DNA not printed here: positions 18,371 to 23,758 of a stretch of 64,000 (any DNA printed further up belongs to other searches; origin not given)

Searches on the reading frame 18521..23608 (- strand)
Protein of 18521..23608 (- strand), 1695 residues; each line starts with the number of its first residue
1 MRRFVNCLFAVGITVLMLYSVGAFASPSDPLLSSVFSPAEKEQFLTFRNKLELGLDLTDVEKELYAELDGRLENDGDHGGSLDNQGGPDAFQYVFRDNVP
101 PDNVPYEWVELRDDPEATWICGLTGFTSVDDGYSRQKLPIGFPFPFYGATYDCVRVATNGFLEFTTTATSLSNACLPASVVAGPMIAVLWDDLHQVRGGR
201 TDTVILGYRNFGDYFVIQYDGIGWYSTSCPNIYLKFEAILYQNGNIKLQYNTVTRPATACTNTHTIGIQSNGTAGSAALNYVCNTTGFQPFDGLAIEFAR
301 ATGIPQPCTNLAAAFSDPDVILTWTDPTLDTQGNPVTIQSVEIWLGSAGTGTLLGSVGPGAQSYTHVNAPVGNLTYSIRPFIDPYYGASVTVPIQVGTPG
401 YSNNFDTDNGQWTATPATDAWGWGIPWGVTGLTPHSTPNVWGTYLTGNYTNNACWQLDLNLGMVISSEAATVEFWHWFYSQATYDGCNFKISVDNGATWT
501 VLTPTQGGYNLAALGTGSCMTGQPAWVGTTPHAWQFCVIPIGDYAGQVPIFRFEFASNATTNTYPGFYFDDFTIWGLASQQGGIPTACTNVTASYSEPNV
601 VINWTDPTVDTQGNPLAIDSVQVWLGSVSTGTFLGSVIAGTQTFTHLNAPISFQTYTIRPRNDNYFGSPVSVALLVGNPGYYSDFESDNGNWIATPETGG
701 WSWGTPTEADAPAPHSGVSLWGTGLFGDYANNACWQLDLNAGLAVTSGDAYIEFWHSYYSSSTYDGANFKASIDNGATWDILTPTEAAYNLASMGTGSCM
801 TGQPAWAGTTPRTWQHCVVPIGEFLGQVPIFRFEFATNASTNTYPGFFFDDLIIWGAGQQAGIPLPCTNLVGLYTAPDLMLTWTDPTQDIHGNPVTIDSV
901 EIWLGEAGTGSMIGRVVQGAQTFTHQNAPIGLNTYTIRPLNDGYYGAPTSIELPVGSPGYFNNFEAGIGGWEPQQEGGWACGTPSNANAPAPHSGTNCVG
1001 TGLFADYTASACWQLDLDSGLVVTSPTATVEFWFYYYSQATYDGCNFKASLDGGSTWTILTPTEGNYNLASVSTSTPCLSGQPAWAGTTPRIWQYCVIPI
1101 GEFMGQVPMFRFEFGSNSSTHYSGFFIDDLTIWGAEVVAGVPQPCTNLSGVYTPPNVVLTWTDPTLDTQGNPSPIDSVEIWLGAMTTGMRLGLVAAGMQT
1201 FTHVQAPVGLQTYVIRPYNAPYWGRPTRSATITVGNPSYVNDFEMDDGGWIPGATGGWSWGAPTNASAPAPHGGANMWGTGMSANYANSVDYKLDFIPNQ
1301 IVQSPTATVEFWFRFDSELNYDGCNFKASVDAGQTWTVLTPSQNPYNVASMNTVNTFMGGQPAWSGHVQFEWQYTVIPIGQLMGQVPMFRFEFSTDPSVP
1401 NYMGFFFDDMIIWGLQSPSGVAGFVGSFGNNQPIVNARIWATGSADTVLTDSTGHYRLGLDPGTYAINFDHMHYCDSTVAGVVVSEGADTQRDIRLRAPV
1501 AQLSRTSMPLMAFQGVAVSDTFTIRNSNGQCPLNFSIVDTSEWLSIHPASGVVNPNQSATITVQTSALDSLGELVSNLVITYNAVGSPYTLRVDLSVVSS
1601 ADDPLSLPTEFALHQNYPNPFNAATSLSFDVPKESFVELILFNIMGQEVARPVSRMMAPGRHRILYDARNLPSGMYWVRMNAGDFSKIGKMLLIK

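Call 18: search_protein_families(library=padloc, proteins=[window:18521-23608:-], max_evalue=0.001)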
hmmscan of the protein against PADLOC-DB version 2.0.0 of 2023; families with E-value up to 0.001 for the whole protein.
window:18521-23608:- (1695 aa): 0 families

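Call 65: search_protein_families(library=pfam, proteins=[window:18521-23608:-], max_evalue=0.001)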
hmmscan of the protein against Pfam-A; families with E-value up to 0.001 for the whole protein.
window:18521-23608:- (1695 aa): 8 families
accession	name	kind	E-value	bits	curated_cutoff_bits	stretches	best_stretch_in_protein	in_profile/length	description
PF20773.4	InhA-like_MAM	-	1.4e-14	54.4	26.9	0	1027-1132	64-162/191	Immune inhibitor A-like, MAM domain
PF13620.12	CarboxypepD_reg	-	1.3e-11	45.1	32.3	1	1421-1497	2-82/82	Carboxypeptidase regulatory-like domain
PF18962.6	Por_Secre_tail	-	1.1e-06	29.2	27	1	1617-1690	2-72/75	Secretion system C-terminal sorting domain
PF19190.6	BACON_2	-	1.9e-06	28.2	25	1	1512-1565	10-65/94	Viral BACON domain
PF22544.2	HYDIN_VesB_CFA65-like_Ig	-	5.5e-06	27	25.5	1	1513-1593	16-97/100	HYDIN/CFA65/VesB-like, Ig-like domain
PF21471.3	Reelin_subrepeat-B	-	1.6e-05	25.1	27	0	486-572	59-124/127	Reelin subrepeat B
PF13715.12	CarbopepD_reg_2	-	4.5e-05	23.8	32.2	1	1423-1479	3-60/88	CarboxypepD_reg-like domain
PF24507.1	Ig_CFAP65_4th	-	0.00019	22.2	27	1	1521-1566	1-47/76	CFAP65, fourth Ig-like domain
